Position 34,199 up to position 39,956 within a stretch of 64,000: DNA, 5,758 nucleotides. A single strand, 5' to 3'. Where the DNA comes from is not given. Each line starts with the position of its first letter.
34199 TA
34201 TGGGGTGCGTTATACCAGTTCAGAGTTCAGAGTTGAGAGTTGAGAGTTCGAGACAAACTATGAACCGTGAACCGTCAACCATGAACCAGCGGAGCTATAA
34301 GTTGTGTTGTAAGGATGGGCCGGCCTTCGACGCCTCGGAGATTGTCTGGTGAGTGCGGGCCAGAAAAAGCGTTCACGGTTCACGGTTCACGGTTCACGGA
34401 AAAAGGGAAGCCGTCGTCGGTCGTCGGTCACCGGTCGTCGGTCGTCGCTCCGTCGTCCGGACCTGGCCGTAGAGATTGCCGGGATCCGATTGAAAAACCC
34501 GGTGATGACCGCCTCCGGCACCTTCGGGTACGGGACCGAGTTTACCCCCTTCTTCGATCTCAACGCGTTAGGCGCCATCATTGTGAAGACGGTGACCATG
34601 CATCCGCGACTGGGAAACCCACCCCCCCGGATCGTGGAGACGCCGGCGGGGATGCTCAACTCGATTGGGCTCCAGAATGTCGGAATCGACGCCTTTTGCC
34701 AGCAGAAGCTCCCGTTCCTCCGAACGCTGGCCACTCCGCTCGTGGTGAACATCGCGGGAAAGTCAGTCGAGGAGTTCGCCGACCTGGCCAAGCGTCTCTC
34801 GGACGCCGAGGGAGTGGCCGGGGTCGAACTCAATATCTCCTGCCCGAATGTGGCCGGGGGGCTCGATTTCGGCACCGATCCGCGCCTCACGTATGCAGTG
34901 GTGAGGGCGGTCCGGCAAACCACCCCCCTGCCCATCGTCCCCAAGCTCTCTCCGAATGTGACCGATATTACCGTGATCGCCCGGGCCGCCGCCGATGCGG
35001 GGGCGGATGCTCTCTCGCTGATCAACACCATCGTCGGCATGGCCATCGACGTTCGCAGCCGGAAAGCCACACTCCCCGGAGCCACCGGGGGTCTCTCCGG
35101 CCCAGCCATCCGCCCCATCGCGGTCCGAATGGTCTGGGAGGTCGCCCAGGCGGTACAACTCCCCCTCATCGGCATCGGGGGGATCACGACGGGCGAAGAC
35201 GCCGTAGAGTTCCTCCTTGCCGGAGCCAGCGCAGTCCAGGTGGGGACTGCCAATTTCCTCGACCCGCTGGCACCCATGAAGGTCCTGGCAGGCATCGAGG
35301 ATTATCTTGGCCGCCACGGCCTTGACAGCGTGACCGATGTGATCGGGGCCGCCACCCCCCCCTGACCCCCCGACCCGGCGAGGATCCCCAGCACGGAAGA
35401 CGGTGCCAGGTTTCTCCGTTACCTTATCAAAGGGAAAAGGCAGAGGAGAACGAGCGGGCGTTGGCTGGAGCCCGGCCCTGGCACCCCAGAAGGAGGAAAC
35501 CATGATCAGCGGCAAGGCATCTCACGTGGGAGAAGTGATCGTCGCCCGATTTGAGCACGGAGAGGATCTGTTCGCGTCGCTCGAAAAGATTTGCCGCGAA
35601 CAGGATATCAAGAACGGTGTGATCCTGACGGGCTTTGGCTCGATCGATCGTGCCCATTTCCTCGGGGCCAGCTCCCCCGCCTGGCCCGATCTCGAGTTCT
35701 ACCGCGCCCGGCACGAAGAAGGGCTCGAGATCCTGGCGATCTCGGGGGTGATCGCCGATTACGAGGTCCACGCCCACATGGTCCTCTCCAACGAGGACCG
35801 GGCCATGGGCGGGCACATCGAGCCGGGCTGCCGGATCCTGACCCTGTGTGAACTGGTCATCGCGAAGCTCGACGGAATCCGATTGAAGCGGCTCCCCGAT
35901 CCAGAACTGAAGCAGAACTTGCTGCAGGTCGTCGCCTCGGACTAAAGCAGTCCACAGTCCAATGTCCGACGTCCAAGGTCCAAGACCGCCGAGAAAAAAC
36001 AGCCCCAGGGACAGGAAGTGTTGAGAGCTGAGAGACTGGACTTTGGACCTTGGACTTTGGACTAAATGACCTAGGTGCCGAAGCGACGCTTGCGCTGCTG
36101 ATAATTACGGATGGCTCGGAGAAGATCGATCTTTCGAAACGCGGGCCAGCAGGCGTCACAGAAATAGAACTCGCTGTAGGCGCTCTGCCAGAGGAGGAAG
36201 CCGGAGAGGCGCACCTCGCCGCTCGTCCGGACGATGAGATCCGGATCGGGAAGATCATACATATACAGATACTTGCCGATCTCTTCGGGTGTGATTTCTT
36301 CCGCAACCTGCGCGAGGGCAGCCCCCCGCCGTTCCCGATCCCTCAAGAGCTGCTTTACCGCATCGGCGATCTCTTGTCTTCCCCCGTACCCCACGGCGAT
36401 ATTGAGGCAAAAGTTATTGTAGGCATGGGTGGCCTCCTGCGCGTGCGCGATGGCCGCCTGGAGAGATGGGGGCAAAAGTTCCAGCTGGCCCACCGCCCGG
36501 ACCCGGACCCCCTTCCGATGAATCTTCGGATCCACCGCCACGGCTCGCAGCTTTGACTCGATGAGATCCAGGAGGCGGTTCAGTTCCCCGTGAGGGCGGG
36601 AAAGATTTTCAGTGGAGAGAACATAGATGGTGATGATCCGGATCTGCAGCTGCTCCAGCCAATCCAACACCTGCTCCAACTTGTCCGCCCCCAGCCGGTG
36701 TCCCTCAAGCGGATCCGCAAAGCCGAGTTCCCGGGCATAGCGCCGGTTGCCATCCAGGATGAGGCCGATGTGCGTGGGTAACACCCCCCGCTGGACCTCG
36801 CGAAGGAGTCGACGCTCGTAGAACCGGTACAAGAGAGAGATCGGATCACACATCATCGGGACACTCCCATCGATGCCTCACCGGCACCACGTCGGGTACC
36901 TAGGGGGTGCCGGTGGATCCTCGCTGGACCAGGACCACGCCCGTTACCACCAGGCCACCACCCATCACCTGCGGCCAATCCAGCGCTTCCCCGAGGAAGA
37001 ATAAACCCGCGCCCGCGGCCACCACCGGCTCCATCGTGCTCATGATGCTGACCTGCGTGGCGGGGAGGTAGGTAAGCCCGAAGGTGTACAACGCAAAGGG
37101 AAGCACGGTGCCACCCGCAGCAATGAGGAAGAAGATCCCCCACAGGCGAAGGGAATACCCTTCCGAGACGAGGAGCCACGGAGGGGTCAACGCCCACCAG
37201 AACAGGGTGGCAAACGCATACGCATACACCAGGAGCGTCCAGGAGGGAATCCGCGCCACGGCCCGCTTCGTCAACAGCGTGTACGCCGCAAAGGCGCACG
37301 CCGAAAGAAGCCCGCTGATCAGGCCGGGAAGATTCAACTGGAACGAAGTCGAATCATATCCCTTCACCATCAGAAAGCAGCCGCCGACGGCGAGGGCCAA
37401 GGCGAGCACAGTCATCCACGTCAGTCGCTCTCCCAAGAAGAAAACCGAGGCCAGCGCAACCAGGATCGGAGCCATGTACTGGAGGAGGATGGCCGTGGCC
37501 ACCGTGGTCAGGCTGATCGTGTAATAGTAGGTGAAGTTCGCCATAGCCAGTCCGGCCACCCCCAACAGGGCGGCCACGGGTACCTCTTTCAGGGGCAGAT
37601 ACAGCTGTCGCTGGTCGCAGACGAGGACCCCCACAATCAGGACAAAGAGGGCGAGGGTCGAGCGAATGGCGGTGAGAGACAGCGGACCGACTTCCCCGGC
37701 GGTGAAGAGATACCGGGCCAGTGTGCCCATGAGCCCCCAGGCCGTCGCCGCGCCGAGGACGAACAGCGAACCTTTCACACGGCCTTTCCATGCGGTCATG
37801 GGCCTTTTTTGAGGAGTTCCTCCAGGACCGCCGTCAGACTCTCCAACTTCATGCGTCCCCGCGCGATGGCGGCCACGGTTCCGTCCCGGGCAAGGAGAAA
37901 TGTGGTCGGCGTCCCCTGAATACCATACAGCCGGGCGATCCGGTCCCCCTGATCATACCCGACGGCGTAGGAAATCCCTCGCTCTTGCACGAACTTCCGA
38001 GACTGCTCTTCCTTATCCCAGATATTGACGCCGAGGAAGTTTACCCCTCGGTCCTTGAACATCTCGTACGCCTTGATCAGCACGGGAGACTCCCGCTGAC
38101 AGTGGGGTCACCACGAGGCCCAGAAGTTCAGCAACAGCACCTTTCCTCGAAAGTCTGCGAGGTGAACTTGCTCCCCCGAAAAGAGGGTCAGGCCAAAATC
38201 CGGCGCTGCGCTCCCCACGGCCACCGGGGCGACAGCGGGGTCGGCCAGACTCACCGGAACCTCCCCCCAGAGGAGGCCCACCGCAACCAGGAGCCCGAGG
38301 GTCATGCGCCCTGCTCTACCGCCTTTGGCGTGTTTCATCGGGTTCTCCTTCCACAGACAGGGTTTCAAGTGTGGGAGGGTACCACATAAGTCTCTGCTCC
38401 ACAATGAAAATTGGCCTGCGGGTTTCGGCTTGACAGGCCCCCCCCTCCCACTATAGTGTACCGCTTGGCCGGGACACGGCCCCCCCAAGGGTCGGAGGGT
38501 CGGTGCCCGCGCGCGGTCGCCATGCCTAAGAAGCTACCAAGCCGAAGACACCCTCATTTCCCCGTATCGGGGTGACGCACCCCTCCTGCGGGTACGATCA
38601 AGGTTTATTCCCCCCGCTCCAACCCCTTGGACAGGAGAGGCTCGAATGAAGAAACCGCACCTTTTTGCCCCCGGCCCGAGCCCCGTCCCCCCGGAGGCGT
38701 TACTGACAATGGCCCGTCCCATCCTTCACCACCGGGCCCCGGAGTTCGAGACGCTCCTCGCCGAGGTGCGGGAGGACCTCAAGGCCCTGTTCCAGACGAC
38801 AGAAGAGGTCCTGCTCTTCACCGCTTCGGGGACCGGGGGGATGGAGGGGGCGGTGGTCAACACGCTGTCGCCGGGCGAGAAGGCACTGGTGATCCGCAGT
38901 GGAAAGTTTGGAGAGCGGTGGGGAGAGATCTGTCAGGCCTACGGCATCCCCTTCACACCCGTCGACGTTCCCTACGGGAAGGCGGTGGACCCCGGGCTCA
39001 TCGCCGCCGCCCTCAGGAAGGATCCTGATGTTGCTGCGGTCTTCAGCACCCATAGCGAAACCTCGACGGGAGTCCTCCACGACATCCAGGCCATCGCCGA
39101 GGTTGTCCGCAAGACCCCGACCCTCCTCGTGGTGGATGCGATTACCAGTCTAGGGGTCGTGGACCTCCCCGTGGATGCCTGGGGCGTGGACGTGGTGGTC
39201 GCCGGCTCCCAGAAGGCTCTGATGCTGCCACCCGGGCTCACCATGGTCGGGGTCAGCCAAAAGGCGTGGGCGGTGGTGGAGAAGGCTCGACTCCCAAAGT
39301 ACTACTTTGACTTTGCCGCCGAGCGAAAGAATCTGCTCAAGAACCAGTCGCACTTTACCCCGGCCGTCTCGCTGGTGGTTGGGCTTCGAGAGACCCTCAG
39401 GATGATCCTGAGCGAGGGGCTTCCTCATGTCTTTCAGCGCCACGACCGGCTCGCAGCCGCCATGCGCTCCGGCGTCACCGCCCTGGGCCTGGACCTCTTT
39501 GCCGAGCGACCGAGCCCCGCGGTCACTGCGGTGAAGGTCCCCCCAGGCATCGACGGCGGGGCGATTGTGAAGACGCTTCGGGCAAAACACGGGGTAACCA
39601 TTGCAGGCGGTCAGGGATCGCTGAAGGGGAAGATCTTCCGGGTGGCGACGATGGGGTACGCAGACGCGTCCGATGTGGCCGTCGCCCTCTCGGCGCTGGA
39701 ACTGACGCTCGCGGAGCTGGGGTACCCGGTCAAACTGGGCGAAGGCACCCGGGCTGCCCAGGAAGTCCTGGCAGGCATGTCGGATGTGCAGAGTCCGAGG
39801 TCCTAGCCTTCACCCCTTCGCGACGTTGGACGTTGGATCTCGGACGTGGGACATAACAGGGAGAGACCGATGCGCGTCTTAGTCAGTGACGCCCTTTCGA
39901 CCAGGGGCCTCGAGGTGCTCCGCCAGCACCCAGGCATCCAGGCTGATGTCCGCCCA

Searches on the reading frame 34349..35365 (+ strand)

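Call 59: search_protein_families(library=pfam, proteins=[window:34349-35365:+], max_evalue=0.00001)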
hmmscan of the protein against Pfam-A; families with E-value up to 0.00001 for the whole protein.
window:34349-35365:+ (338 aa): 3 families
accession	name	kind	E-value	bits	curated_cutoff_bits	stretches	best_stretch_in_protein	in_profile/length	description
PF01180.27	DHO_dh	-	1.5e-84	284.1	27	1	39-320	2-291/291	Dihydroorotate dehydrogenase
PF01207.24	Dus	-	1.8e-08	34.3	20.4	1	127-306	53-221/311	Dihydrouridine synthase (Dus)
PF03060.21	NMO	-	1.5e-06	28.3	28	1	246-301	167-224/331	Nitronate monooxygenase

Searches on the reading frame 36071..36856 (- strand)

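Call 60: search_protein_families(library=pfam, proteins=[window:36071-36856:-], max_evalue=0.00001)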
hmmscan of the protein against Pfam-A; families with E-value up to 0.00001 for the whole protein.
window:36071-36856:- (261 aa): 1 family
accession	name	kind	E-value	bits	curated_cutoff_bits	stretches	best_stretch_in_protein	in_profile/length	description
PF01255.24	Prenyltransf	-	2.6e-76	256.5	27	1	33-260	1-219/219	Putative undecaprenyl diphosphate synthase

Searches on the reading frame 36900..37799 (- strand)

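Call 60: search_protein_families(library=pfam, proteins=[window:36900-37799:-], max_evalue=0.00001)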
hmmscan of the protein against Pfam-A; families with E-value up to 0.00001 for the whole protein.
window:36900-37799:- (299 aa): 2 families
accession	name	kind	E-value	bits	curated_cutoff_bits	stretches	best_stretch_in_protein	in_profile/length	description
PF00892.27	EamA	-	1.2e-43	149.1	28.2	2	9-145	2-134/135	EamA-like transporter family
PF03151.22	TPT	-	1.9e-06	27.9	30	0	74-216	64-202/291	Triose-phosphate Transporter family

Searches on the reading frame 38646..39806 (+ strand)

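Call 60: search_protein_families(library=pfam, proteins=[window:38646-39806:+], max_evalue=0.00001)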
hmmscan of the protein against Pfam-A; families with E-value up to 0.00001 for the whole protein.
window:38646-39806:+ (386 aa): 1 family
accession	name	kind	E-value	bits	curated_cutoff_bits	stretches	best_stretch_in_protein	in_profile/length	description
PF00266.25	Aminotran_5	-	1.1e-25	90.8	21.5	1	27-326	34-342/371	Aminotransferase class-V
